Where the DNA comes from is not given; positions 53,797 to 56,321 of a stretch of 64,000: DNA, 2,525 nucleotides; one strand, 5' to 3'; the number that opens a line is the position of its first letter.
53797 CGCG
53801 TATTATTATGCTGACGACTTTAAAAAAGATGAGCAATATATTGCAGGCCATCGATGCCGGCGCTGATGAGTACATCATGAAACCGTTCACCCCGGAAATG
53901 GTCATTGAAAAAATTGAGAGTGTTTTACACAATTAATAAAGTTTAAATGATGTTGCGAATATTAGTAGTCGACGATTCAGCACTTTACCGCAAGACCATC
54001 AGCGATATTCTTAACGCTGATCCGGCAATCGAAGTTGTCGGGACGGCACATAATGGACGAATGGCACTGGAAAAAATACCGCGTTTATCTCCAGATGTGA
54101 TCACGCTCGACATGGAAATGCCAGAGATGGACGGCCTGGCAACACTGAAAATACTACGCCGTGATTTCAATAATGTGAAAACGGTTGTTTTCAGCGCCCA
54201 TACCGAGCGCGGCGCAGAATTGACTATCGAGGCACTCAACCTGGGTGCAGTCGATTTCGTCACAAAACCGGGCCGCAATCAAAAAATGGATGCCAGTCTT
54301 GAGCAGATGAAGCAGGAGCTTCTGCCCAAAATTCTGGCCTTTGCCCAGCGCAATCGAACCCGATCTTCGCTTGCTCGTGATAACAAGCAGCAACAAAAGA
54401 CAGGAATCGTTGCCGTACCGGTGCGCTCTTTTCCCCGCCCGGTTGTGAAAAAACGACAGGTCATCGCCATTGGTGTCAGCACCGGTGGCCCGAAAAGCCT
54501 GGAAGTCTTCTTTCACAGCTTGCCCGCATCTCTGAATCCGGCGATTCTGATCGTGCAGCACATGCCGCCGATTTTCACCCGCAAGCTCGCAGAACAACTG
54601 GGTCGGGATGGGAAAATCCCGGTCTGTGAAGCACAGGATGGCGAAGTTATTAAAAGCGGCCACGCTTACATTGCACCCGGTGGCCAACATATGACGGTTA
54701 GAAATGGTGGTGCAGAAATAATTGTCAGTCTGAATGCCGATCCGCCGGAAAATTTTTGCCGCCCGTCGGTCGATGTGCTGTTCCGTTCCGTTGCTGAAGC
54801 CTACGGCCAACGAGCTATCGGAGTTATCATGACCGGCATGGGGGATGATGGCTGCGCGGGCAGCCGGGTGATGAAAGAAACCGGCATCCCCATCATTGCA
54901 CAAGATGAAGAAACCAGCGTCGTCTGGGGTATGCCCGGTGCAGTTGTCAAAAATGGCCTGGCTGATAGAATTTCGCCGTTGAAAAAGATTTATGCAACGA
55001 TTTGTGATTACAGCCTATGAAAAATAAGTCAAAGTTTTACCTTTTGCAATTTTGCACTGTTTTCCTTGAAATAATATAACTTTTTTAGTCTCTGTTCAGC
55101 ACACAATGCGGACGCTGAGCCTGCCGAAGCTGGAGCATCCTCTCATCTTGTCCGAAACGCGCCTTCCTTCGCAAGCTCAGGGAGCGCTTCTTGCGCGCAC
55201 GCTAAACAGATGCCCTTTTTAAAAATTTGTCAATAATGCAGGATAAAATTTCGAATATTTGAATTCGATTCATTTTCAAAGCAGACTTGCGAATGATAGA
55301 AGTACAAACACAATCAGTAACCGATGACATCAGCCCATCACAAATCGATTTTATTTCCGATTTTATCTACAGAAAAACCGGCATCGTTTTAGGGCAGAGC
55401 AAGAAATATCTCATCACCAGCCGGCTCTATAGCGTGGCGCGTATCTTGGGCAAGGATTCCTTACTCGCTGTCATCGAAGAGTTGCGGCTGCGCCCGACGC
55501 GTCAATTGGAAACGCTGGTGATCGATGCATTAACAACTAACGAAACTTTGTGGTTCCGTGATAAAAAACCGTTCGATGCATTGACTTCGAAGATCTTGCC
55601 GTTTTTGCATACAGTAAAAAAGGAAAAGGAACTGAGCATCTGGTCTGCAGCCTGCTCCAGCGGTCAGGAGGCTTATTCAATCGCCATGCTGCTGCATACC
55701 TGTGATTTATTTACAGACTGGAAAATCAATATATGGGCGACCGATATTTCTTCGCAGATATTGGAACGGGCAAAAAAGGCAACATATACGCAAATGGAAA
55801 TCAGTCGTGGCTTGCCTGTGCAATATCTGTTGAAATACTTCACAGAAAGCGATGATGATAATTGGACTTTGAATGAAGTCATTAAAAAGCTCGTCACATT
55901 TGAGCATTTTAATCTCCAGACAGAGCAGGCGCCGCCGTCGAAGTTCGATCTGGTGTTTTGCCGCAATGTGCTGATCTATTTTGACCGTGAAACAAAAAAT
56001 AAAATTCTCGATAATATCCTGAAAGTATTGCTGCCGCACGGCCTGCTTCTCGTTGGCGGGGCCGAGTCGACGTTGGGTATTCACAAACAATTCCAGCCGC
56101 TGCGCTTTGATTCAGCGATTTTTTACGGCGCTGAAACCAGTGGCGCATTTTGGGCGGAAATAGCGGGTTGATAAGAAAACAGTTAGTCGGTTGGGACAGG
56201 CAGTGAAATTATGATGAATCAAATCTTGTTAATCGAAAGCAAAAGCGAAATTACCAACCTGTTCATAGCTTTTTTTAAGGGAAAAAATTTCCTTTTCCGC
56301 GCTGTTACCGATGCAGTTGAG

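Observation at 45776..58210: Che-type chemosensory operon hard-wired to partner-switching parts (STAS plus two RsbW-like kinases)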

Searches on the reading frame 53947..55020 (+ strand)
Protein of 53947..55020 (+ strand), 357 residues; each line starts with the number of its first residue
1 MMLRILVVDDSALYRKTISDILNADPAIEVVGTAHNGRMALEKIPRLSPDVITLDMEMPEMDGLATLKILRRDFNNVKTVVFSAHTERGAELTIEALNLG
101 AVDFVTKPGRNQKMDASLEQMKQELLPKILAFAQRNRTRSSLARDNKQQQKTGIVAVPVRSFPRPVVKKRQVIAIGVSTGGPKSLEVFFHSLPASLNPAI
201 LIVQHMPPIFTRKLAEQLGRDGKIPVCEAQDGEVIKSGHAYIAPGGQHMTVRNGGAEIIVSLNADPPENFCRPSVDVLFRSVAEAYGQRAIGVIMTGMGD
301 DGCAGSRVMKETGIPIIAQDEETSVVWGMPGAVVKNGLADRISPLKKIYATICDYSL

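Call 3: search_protein_families(library=pfam, proteins=[window:53947-55020:+], max_evalue=0.01)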
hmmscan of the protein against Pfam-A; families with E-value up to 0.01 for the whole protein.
window:53947-55020:+ (357 aa): 2 families
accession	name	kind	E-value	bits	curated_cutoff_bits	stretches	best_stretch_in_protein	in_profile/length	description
PF01339.22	CheB_methylest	-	3.7e-65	219.3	24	1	173-352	1-174/174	CheB methylesterase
PF00072.30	Response_reg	-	2.1e-25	89.5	30.2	1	5-117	1-109/111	Response regulator receiver domain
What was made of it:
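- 53947..55020 (+): CheB methylesterase with canonical REC. Pfam CheB_methylest E 4e-65 plus REC (call 3).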

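Call 42: search_protein_families(library=ncbifam, proteins=[window:53947-55020:+], max_evalue=1e-8)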
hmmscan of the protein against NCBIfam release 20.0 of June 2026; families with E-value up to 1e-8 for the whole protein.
window:53947-55020:+ (357 aa): 42 families (the best 25 are shown)
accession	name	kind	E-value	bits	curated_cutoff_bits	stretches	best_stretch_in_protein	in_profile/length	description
NF001965.0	PRK00742.1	subfamily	1.6e-125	419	293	1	1-353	2-350/357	chemotaxis-specific protein-glutamate methyltransferase CheB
NF009206.0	PRK12555.1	subfamily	4e-99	331.8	342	1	4-353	2-333/340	chemotaxis-specific protein-glutamate methyltransferase CheB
NF008677.0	PRK11697.1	equivalog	8.7e-20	71.1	246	1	2-130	1-124/238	two-component system response regulator BtsR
NF007935.0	PRK10651.1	equivalog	1.2e-19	70.4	250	1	4-139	8-147/216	two-component system response regulator NarL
TIGR02875.1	spore_0_A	equivalog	1.1e-18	67.4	200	1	3-145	3-145/262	sporulation transcription factor Spo0A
NF011896.0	PRK15369.1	equivalog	4.9e-18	65.5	242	1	2-121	3-120/211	two component system response regulator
NF007708.0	PRK10403.1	equivalog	1.4e-16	60.6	343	1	3-83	7-87/215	nitrate/nitrite response regulator protein NarP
NF052445.1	RespRegMctR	equivalog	4.8e-16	58.8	300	1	3-118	2-115/205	two-component system response regulator MctR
NF007969.0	PRK10693.1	equivalog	9.1e-16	57.8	329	1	4-152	9-149/337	two-component system response regulator RssB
NF008469.0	PRK11361.1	equivalog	2.7e-15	56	714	1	3-109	5-107/461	acetoacetate metabolism transcriptional regulator AtoC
NF007018.1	PRK09483.1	equivalog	3.8e-15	56.1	280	1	2-119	1-116/217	UvrY/SirA/GacA family response regulator transcription factor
NF006900.1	PRK09390.1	equivalog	1.4e-13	50.9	255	1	4-130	6-128/203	response regulator FixJ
NF051870.1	NAssimRespRegNtrX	equivalog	1.7e-13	50.3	600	1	3-114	2-111/452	nitrogen assimilation response regulator NtrX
NF041367.1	CheY_Halo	equivalog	4.2e-13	49.7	200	1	5-114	1-106/114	chemotaxis protein CheY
NF007135.0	PRK09581.1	equivalog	5.3e-13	48.6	474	1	1-122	1-123/457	PleD family two-component system response regulator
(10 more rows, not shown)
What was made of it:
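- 53947..55020 (+): NCBIfam CheB scores 419 bits, above its cut-off of 293 (call 42).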

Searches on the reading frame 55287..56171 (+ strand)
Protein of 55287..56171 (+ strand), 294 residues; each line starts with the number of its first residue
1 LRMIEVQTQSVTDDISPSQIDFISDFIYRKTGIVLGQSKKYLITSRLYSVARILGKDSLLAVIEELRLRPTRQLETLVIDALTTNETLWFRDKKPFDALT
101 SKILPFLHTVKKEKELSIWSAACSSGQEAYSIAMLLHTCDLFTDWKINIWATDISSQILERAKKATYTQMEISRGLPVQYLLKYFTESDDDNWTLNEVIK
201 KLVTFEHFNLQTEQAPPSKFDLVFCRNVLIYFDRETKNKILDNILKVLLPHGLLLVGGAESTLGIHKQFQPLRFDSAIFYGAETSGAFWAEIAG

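Call 3: search_protein_families(library=pfam, proteins=[window:55287-56171:+], max_evalue=0.01)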
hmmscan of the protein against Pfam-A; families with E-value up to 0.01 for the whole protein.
window:55287-56171:+ (294 aa): 7 families
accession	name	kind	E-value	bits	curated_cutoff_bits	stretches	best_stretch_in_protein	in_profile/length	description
PF01739.24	CheR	-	3.6e-60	203.2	27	1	85-274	1-191/195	CheR methyltransferase, SAM binding domain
PF03705.20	CheR_N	-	2.7e-08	33.8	27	1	20-59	3-42/53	CheR methyltransferase, all-alpha domain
PF13649.12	Methyltransf_25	-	2.7e-07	31.6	27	1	203-252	48-97/97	Methyltransferase domain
PF08242.18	Methyltransf_12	-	5.5e-07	30.7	30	1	204-254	50-98/98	Methyltransferase domain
PF08241.18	Methyltransf_11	-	8.2e-07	30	21.2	1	194-255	43-94/95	Methyltransferase domain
PF13847.12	Methyltransf_31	-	0.00017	21.7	27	1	204-257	57-110/145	Methyltransferase domain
PF13489.12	Methyltransf_23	-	0.0045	17.2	27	1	139-272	37-132/164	Methyltransferase domain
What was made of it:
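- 55287..56171 (+): CheR methyltransferase (preceded by a 266-bp gap). Pfam CheR E 4e-60 plus CheR_N (call 3).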

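Call 42: search_protein_families(library=ncbifam, proteins=[window:55287-56171:+], max_evalue=1e-8)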
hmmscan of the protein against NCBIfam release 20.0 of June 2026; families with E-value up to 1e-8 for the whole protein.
window:55287-56171:+ (294 aa): 1 family
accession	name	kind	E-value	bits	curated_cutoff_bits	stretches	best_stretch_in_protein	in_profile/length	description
NF007902.0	PRK10611.1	equivalog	7.5e-46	156.6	435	1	15-270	22-274/287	protein-glutamate O-methyltransferase CheR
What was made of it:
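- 55287..56171 (+): NCBIfam CheR E 7.5e-46 (call 42).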
